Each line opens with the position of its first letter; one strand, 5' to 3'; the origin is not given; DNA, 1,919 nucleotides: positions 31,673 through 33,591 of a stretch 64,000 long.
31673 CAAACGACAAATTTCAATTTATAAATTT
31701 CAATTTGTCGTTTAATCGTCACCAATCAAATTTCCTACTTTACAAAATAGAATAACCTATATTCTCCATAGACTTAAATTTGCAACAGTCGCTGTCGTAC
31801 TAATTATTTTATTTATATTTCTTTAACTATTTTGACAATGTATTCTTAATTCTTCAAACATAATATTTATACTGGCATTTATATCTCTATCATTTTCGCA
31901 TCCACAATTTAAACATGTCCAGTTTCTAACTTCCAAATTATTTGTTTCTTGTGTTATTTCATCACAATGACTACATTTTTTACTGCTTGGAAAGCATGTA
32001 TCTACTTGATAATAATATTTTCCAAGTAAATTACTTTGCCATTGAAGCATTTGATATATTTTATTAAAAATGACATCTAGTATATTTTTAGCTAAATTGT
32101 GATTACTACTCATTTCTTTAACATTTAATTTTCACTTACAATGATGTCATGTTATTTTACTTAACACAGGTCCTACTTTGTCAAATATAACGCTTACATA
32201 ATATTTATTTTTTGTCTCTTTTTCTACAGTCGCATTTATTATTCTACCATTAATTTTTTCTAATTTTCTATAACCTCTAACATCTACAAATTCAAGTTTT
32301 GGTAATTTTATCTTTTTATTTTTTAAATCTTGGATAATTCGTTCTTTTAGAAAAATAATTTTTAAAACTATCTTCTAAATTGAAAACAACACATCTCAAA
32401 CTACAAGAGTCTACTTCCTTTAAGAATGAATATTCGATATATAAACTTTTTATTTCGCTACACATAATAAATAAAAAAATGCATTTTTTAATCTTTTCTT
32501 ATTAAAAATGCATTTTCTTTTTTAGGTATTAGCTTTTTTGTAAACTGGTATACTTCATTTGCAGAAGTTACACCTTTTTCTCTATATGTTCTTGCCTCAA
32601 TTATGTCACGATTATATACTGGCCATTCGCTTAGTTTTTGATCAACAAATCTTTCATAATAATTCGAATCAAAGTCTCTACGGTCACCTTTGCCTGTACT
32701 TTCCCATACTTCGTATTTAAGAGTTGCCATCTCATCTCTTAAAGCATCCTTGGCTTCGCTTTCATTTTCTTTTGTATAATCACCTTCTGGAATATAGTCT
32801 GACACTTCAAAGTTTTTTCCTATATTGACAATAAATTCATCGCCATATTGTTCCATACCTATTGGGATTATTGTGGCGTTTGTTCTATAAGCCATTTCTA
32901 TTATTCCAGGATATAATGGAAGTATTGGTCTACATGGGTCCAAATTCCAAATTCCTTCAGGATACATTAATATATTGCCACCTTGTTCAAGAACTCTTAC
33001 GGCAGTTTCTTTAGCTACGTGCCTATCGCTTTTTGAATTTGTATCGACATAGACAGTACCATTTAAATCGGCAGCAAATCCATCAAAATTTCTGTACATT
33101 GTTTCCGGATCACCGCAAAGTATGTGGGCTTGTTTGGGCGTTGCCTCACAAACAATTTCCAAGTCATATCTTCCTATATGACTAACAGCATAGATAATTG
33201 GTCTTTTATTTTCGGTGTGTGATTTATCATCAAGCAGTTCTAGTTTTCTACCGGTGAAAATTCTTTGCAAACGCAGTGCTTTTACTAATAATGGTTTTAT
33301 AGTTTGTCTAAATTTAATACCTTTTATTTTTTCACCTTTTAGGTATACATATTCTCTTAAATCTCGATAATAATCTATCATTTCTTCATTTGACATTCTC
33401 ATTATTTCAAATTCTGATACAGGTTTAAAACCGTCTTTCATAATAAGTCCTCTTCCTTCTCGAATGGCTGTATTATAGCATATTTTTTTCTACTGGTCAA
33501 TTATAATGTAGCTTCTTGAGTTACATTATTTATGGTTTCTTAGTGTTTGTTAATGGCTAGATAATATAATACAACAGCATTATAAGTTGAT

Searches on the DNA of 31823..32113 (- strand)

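Call 65: build_rna_model(alignment_id=A4)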
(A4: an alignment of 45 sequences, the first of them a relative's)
Model R1 built from alignment A4 (45 sequences, 143 columns); structure: RNAalifold consensus.
model positions 120; base pairs 23; branch points 2; effective number of sequences 1.61; information 0.591 bits per position. Calibrated on 0.2 Mb of random sequence (short: E-values are rough).
structure used (alignment columns):
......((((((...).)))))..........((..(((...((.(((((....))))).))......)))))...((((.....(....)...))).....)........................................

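Call 66: search_with_rna_model(model_id=R1, source=window, max_evalue=10, show_alignments=2)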
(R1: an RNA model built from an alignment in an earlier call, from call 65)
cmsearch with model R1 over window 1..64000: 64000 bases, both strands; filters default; matches with E-value up to 10: 9.
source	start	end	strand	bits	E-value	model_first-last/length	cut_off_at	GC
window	31685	31803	-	80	1.4e-22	1-120/120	no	0.29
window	49126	49230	-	63.4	2.7e-17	1-120/120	no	0.38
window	24243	24322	+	13.8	0.22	1-120/120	no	0.22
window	52671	52705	+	10.5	2.5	1-120/120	no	0.17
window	61815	61855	-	10.5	2.6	1-120/120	no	0.22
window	4220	4266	+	10.2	3.2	1-120/120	no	0.21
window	60908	60938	+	9.9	3.9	1-120/120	no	0.19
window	32466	32494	-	9.6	5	1-120/120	no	0.1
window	48104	48148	+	9.5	5.5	1-120/120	no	0.2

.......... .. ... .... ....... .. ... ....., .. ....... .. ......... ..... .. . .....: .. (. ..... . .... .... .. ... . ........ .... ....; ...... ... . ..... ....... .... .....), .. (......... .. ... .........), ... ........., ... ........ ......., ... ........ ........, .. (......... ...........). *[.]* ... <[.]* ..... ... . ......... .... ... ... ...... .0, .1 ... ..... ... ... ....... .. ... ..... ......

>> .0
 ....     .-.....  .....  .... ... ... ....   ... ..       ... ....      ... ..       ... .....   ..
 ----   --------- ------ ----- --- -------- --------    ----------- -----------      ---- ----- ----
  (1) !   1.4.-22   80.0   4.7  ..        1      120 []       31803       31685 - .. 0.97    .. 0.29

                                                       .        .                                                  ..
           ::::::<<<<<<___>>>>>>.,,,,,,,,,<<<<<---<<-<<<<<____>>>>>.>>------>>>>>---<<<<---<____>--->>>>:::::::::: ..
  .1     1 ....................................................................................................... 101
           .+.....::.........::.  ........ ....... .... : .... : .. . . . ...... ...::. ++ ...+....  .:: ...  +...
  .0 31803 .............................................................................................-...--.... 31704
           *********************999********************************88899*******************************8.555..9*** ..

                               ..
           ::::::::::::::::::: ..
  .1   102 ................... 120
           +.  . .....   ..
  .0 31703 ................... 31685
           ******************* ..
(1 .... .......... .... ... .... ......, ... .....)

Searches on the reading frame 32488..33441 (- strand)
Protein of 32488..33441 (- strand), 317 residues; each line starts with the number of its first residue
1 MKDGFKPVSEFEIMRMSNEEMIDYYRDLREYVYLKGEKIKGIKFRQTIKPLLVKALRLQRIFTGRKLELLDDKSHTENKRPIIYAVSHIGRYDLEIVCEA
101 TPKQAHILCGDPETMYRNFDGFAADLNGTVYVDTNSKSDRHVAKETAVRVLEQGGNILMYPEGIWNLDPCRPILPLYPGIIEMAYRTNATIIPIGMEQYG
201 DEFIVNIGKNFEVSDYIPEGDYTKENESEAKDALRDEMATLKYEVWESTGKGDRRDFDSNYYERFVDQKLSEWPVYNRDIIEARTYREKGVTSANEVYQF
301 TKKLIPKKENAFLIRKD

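Call 9: search_protein_families(library=pfam, proteins=[window:32488-33441:-], max_evalue=0.01)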
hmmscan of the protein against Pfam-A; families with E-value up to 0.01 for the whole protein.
window:32488-33441:- (317 aa): 1 family
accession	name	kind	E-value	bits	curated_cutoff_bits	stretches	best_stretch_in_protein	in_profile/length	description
PF01553.26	Acyltransferase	-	3.2e-12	46.8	23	1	74-196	8-131/132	Acyltransferase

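Call 55: find_encoding_contigs(protein=window:32488-33441:-, flank=3000, max_places=8)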
Protein window:32488-33441:- (317 aa): 23 contigs read that carry it; 8 places shown.
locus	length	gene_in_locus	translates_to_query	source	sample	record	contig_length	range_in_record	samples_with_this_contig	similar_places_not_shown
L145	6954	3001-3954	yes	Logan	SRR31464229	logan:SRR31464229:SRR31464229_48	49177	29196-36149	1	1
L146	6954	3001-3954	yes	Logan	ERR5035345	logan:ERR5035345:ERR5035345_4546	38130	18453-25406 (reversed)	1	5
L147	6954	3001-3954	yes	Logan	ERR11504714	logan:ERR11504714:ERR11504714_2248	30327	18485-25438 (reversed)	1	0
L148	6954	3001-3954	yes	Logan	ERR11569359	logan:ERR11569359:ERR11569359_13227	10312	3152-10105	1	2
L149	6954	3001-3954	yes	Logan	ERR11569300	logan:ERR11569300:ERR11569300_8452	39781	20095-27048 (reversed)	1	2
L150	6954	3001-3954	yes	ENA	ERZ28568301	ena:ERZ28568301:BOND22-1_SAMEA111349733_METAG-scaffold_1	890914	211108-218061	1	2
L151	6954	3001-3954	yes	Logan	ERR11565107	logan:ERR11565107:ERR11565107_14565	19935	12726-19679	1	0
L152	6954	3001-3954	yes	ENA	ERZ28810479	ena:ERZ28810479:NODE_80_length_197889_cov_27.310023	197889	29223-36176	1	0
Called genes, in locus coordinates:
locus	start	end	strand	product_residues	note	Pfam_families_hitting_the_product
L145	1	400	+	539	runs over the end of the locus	PF01368:DHH, PF00571:CBS (faint), PF07085:DRTGG, PF02833:DHHA2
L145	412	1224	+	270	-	PF02673:BacA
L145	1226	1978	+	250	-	PF02535:Zip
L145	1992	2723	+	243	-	PF06541:ABC_trans_CmpB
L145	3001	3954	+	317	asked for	PF01553:Acyltransferase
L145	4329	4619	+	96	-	PF07282:Cas12f1-like_TNB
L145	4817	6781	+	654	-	PF00512:HisKA, PF02518:HATPase_c, PF00072:Response_reg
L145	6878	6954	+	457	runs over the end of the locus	PF02878:PGM_PMM_I, PF02879:PGM_PMM_II, PF02880:PGM_PMM_III, PF00408:PGM_PMM_IV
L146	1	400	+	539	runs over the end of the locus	PF01368:DHH, PF00571:CBS (faint), PF07085:DRTGG, PF02833:DHHA2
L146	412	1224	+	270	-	PF02673:BacA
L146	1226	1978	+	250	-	PF02535:Zip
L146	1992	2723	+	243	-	PF06541:ABC_trans_CmpB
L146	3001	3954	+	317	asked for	PF01553:Acyltransferase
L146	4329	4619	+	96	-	PF07282:Cas12f1-like_TNB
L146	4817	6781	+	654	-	PF00512:HisKA, PF02518:HATPase_c, PF00072:Response_reg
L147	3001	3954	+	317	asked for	PF01553:Acyltransferase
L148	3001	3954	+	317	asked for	PF01553:Acyltransferase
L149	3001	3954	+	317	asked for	PF01553:Acyltransferase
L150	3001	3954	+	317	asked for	PF01553:Acyltransferase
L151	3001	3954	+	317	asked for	PF01553:Acyltransferase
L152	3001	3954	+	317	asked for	PF01553:Acyltransferase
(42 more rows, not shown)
